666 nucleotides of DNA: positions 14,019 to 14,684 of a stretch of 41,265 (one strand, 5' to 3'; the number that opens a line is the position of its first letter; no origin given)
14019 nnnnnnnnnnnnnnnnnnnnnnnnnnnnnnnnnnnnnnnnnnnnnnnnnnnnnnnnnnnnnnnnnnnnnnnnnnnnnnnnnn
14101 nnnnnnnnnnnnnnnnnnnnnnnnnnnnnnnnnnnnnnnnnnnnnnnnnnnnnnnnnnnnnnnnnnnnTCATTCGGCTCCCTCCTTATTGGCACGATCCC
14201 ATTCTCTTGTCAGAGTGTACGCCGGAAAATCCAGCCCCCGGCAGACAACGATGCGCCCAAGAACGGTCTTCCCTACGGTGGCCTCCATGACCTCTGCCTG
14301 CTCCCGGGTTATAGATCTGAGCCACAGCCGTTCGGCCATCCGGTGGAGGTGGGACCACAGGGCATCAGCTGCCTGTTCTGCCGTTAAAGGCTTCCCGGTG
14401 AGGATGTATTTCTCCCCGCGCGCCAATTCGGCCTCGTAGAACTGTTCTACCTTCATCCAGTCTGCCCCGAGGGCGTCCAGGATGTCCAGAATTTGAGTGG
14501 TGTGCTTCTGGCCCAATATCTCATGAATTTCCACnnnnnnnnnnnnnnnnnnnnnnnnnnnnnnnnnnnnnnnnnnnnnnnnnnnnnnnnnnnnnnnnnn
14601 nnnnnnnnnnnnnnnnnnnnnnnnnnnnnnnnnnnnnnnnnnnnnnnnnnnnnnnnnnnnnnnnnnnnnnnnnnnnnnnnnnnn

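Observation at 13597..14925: Autonomous five-gene cassette of unknown function in the lysis-attP moron slot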

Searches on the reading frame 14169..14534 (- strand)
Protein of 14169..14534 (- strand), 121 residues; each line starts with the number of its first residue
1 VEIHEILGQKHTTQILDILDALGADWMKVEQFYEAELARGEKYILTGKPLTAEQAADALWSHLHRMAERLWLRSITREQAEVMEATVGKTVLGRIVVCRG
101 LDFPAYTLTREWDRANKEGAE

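Call 4: search_protein_families(library=pfam, proteins=[window:14169-14534:-], max_evalue=1)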
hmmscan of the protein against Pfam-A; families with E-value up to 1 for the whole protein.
window:14169-14534:- (121 aa): 0 families

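Call 5: search_protein_families(library=phrogs, proteins=[window:14169-14534:-], max_evalue=1)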
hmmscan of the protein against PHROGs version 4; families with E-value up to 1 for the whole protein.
window:14169-14534:- (121 aa): 1 family
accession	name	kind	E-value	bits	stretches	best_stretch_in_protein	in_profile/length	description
phrog_29246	-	unknown function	0.32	12.4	1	17-38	42-62/83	-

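Call 9: search_protein_families(library=padloc, proteins=[window:14169-14534:-], max_evalue=1)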
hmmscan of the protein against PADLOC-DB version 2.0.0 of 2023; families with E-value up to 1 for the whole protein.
window:14169-14534:- (121 aa): 0 families

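Call 10: search_protein_families(library=ncbifam, proteins=[window:14169-14534:-], max_evalue=1)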
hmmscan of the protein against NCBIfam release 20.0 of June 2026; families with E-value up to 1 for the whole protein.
window:14169-14534:- (121 aa): 1 family
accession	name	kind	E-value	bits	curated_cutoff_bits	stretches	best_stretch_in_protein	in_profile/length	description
NF045547.1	GGputSyn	equivalog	0.097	11.4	650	1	11-53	164-205/438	gamma-glutamylputrescine synthetase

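Call 14: search_solved_structures(query=window:14169-14534:-, max_evalue=10)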
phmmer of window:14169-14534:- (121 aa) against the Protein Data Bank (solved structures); distinct sequences matched with E-value up to 10: 4.
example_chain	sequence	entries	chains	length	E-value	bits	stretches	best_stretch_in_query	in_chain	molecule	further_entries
28lu_y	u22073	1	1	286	0.37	14.2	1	10-64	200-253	Sigma 54 modulation/S30EA ribosomal protein C-terminal domain-containing protein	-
2hj3_A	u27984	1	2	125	0.67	13.3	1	46-100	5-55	Sulfhydryl oxidase Erv1p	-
4h89_A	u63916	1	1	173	0.79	13.1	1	14-60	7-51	GCN5-related N-acetyltransferase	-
6k8v_A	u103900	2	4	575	1.4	12.2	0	16-105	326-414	NAD-dependent epimerase/dehydratase:Short-chain dehydrogenase/reductase SDR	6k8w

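Call 26: find_homologous_proteins(query=window:14169-14534:-)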
Query window:14169-14534:- (121 aa): 49 proteins with E <= 0.001 among 61 candidates.
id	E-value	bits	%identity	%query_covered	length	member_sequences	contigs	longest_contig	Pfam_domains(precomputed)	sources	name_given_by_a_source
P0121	1.1e-68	246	93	100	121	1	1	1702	-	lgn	-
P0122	2.0e-68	246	91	100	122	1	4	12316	-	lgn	-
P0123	7.0e-67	241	90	99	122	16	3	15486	-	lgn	-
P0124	7.5e-67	241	90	98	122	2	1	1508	-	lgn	-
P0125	3.7e-65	235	92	98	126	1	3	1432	-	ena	-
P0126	5.4e-63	228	86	98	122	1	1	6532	-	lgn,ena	-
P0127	7.4e-63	228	85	99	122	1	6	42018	-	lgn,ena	-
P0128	1.4e-62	227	84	99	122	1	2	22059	-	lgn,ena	-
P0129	1.9e-62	226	86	97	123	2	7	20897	-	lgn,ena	-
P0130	3.6e-62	226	83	99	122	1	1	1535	-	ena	-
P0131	5.2e-62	225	83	99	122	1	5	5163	-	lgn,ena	-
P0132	5.6e-62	225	87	98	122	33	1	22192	-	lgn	-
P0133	5.7e-62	225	86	99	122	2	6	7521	-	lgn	-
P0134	1.3e-61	224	83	99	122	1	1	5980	-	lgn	-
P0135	1.7e-61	223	83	99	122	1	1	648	-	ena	-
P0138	3.4e-59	216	82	99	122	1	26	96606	-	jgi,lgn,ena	jgi:hypothetical protein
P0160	2.0e-48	181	70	98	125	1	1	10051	-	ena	-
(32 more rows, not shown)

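Call 27: find_encoding_contigs(protein=P0138, flank=6000, max_places=6)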
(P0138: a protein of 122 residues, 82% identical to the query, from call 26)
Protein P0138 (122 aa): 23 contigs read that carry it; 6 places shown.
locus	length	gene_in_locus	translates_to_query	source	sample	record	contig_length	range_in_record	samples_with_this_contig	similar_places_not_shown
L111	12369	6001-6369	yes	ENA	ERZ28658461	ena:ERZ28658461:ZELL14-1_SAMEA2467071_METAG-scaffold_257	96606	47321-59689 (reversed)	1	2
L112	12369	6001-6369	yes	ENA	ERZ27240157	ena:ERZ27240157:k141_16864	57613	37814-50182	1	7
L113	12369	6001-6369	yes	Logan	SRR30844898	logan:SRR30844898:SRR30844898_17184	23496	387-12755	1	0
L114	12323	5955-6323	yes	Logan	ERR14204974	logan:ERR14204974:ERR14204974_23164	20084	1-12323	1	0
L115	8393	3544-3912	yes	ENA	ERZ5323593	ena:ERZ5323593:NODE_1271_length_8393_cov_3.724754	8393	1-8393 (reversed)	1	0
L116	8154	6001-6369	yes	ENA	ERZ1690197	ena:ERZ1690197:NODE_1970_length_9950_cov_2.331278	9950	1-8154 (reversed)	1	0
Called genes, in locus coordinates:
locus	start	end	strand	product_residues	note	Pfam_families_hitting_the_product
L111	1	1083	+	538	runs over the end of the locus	-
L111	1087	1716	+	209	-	PF27846:tSAM_targ_Cxxx_rpt (faint)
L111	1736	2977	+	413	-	-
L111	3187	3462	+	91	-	-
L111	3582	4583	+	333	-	PF01510:Amidase_2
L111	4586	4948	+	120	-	-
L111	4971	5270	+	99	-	-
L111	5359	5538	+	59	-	PF13597:NRDD (weak)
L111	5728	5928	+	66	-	-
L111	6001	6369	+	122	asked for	-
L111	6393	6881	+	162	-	-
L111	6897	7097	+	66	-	-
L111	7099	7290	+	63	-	PF12844:HTH_19 (weak), PF13560:HTH_31, PF01381:HTH_3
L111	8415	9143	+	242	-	-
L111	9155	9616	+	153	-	PF00436:SSB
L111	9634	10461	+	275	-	PF01656:CbiA, PF09140:MipZ (faint), PF10609:ParA, PF13614:AAA_31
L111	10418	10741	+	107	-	-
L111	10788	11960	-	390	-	PF00239:Resolvase, PF07508:Recombinase, PF13408:Zn_ribbon_recom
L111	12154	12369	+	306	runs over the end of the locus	PF12224:Amidoligase_2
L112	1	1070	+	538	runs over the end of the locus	-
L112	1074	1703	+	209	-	PF27846:tSAM_targ_Cxxx_rpt (faint)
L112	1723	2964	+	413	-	-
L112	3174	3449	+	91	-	-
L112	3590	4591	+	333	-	PF01510:Amidase_2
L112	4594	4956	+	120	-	-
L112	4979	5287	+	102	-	-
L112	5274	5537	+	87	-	PF13597:NRDD (weak)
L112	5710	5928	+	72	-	-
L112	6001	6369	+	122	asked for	-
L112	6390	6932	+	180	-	-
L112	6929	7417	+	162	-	-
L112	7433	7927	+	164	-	-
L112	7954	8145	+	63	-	PF12844:HTH_19 (weak), PF13560:HTH_31, PF01381:HTH_3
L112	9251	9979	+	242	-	-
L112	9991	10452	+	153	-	PF00436:SSB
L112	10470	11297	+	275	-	PF01656:CbiA, PF09140:MipZ (faint), PF10609:ParA, PF13614:AAA_31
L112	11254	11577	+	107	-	-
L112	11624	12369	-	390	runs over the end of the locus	PF00239:Resolvase, PF07508:Recombinase, PF13408:Zn_ribbon_recom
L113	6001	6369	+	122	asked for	-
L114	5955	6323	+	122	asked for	-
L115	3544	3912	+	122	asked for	-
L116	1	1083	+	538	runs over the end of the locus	-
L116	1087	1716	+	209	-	PF27846:tSAM_targ_Cxxx_rpt (faint)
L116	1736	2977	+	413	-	-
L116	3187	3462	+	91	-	-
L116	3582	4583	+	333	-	PF01510:Amidase_2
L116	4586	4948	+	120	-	-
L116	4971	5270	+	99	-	-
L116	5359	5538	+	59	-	PF13597:NRDD (weak)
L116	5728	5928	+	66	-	-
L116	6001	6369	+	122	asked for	-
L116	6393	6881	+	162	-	-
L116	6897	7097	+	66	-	-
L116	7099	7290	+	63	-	PF12844:HTH_19 (weak), PF13560:HTH_31, PF01381:HTH_3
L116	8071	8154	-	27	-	?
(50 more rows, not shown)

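Call 40: predict_structure(alignment_id=A2)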
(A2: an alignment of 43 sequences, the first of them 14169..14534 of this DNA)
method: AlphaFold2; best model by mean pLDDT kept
length: 121 residues; sequences in the alignment: 43
mean_pLDDT: 89.9   pTM: 0.79
mean pLDDT of the five models: 89.9, 88.6, 88.2, 83.0, 80.5
residues with pLDDT >= 90: 83; 70-90: 34; 50-70: 3; < 50: 1
segments of 3 or more residues with pLDDT < 50: none
pLDDT, mean of each block of 10 residues (from residue 1): 87 94 95 91 82 92 95 96 88 88 93 82 39
secondary structure, 60 per line:
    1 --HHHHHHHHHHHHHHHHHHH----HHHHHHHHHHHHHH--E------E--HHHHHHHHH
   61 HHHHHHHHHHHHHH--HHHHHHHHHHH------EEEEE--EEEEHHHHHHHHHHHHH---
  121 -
elements in order: H3-21 H26-39 H52-74 H77-87 E94-98 E101-104 H105-117

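Call 43: fold_search(model_id=the predicted structure, library=pdb)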
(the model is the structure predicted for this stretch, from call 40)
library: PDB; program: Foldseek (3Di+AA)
matches with E <= 10: 63; with E <= 0.001: 0
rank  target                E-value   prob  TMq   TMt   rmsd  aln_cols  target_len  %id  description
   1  1l8d_A                4.0e-01  0.11  0.18  0.20  18.1       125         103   18  Rad50 coiled-coil Zn hook (released 2002-08-28)
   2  1l8d_B                4.8e-01  0.09  0.18  0.21  16.6       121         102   19  Rad50 coiled-coil Zn hook (released 2002-08-28)
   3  7wtx_w                1.3e+00  0.03  0.15  0.09  24.1       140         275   17  Cryo-EM structure of a human pre-40S ribosomal subunit - State RRP12-B1 (released 2022-10-19)
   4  8e79_D                1.6e+00  0.09  0.26  0.04  13.2       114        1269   18  Mycobacterium tuberculosis RNAP paused elongation complex with Escherichia coli NusG transcription factor (released 2023-03-22)
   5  8ves_F                1.8e+00  0.06  0.22  0.10  17.1       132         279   14  Structure of YicC endoribonuclease bound to an RNA substrate (released 2024-09-04)
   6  5i44_K                2.4e+00  0.11  0.19  0.31   9.6        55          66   24  Structure of RacA-DNA complex; P21 form (released 2016-05-04)
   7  4cyj_C                2.4e+00  0.06  0.21  0.09  12.3       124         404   14  Chaetomium thermophilum Pan2:Pan3 complex (released 2014-06-11)
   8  9clb_F                2.8e+00  0.06  0.23  0.24  11.3       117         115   13  Crystal structure of Bak bound to the inhibitory aBAK (released 2025-07-16)
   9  8qks_G                3.2e+00  0.08  0.29  0.13  15.4       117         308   13  Plasmodium falciparum reticulocyte-binding protein homologue 5 (PfRH5) bound to R5.034 (released 2024-07-31)
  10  3gn5_A                3.6e+00  0.03  0.18  0.18  11.8        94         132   11  Structure of the E. coli protein MqsA (YgiT/b3021) (released 2010-01-12)
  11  3kdq_C                4.1e+00  0.04  0.24  0.20  16.4       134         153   13  Crystal structure of a functionally unknown conserved protein from Corynebacterium diphtheriae. (released 2009-11-10)
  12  1ez3_B                4.1e+00  0.04  0.22  0.22  12.6       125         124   17  CRYSTAL STRUCTURE OF THE NEURONAL T-SNARE SYNTAXIN-1A (released 2000-06-07)
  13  2rd9_A                4.6e+00  0.02  0.21  0.15  15.9       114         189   10  Crystal structure of a putative yfit-like metal-dependent hydrolase (bh0186) from bacillus halodurans c-125 at 2.30 A  (released 2007-10-09)
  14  5ucw_A                4.9e+00  0.03  0.20  0.07  11.1       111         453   14  Cytochrome P411 P-4 A82L A78V F263L amination catalyst (released 2017-05-17)
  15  9k29_A                5.2e+00  0.02  0.19  0.13  11.8       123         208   11  Structure of the Salmonella flagellar FliPQR complex reconstituted in the peptidisc (released 2025-08-06)
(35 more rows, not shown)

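Call 56: search_protein_families(library=pfam, proteins=[L112:5710-5928:+, L112:6390-6932:+, L112:6929-7417:+, L112:7433-7927:+, L111:5728-5928:+, L111:6897-7097:+], max_evalue=0.1)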
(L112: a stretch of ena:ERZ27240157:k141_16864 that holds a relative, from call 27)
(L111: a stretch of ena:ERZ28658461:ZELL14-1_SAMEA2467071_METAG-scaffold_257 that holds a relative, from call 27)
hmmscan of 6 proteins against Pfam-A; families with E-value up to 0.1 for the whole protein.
L112:5710-5928:+ (72 aa): 0 families

L112:6390-6932:+ (180 aa): 2 families
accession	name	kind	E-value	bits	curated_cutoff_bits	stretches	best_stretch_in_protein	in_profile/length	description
PF08821.16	CGGC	-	0.05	14.3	27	1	7-61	13-63/106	CGGC domain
PF18208.6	NES_C_h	-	0.05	14.3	26.6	1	94-141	20-72/109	Nicking enzyme C-terminal middle helical domain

L112:6929-7417:+ (162 aa): 0 families

L112:7433-7927:+ (164 aa): 5 families
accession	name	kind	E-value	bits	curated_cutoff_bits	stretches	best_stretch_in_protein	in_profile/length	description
PF09297.16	Zn_ribbon_NUD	-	0.026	14.7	24.8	1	134-144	3-13/32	NADH pyrophosphatase zinc ribbon domain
PF12773.13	DZR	-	0.05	14.2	27.3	1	118-144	13-34/45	Double zinc ribbon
PF07282.18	Cas12f1-like_TNB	-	0.061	13.9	26.3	1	111-142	22-48/60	Cas12f1-like, TNB domain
PF08792.16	A2L_zn_ribbon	-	0.061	13.5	22.9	1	118-142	4-29/33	A2L zinc ribbon domain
PF06221.18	zf-C2HC5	-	0.096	13.1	25.8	1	116-147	16-47/54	Putative zinc finger motif, C2HC5-type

L111:5728-5928:+ (66 aa): 0 families

L111:6897-7097:+ (66 aa): 0 families

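Call 57: search_protein_families(library=padloc, proteins=[L112:5710-5928:+, L112:6390-6932:+, L112:6929-7417:+, L112:7433-7927:+, L111:5728-5928:+, L111:6897-7097:+], max_evalue=0.1)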
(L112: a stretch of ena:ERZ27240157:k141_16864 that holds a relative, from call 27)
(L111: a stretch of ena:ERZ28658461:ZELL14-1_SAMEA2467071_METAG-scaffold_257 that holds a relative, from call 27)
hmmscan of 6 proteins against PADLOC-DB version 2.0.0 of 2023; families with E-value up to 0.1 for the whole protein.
L112:5710-5928:+ (72 aa): 0 families

L112:6390-6932:+ (180 aa): 0 families

L112:6929-7417:+ (162 aa): 0 families

L112:7433-7927:+ (164 aa): 0 families

L111:5728-5928:+ (66 aa): 0 families

L111:6897-7097:+ (66 aa): 0 families

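Call 75: search_dna_similar(query=window:14169-14534:-, collection=phages, mode=protein, max_evalue=0.001, max_rows=10)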
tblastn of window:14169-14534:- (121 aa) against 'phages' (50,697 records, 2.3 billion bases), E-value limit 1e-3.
No match.

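Call 84: search_protein_families(library=phrogs, proteins=[L112:6390-6932:+, L112:7433-7927:+], max_evalue=0.01)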
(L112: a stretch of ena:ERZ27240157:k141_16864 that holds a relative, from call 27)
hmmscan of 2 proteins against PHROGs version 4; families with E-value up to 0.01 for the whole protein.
L112:6390-6932:+ (180 aa): 1 family
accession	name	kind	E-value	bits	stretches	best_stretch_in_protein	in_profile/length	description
phrog_16123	-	unknown function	5.4e-16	59.8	1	23-167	21-145/368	-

L112:7433-7927:+ (164 aa): 1 family
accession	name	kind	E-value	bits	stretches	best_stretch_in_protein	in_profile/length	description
phrog_10714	-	unknown function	5.6e-07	30.8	1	93-151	49-106/109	-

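Call 86: find_encoding_contigs(protein=P0127, flank=3000, max_places=5)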
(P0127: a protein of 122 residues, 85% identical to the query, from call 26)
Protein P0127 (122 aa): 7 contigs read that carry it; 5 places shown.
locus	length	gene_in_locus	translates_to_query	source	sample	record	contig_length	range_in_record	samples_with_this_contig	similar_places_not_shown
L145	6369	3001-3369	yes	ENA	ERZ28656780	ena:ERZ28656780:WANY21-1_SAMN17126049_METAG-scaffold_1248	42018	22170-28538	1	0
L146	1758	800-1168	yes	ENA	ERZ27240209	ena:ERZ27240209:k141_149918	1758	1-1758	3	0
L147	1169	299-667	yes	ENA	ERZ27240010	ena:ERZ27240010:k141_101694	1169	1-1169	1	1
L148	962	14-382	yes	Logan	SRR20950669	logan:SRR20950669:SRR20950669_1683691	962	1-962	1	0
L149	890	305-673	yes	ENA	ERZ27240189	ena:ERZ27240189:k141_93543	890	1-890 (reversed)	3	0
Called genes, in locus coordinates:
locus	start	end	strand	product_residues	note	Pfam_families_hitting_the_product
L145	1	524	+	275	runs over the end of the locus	PF01510:Amidase_2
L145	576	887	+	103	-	-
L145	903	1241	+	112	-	-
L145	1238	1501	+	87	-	PF13597:NRDD (weak)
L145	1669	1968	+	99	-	-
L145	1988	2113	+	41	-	-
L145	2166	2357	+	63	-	-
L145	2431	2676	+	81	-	-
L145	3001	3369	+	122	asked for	-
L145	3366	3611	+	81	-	-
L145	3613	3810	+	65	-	PF12844:HTH_19 (weak), PF13560:HTH_31, PF01381:HTH_3, PF13443:HTH_26 (weak)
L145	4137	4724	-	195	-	PF00293:NUDIX (weak)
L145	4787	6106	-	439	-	PF03553:Na_H_antiporter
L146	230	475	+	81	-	-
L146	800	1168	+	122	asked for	-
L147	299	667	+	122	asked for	-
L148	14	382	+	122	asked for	-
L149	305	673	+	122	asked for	-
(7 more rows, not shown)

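Call 87: find_encoding_contigs(protein=P0160, flank=3000, max_places=3)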
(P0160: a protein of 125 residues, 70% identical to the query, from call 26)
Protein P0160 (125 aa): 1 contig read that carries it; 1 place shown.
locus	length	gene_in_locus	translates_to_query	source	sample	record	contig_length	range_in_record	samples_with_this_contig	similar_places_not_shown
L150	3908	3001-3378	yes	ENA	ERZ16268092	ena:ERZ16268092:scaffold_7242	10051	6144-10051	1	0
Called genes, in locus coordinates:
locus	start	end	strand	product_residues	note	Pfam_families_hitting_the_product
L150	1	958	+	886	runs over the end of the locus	-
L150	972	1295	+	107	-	-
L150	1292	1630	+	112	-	-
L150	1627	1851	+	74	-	PF16945:Phage_r1t_holin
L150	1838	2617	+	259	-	PF01510:Amidase_2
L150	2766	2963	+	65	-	-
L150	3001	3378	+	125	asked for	-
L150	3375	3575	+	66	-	PF12844:HTH_19 (weak), PF13443:HTH_26 (weak), PF13560:HTH_31 (weak), PF01381:HTH_3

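Call 94: search_solved_structures(query=A2, max_evalue=10)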
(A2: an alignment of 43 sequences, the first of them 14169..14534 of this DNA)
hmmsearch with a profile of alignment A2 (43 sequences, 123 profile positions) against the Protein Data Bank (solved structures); distinct sequences matched with E-value up to 10: 3.
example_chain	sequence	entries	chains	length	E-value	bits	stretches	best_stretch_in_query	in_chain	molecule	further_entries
28lu_y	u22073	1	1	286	0.099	15.5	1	11-65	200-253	Sigma 54 modulation/S30EA ribosomal protein C-terminal domain-containing protein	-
6h1c_A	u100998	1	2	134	0.3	14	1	14-46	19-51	Ferric uptake regulation protein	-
1mzb_A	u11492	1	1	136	0.44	13.5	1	14-46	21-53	ferric uptake regulation protein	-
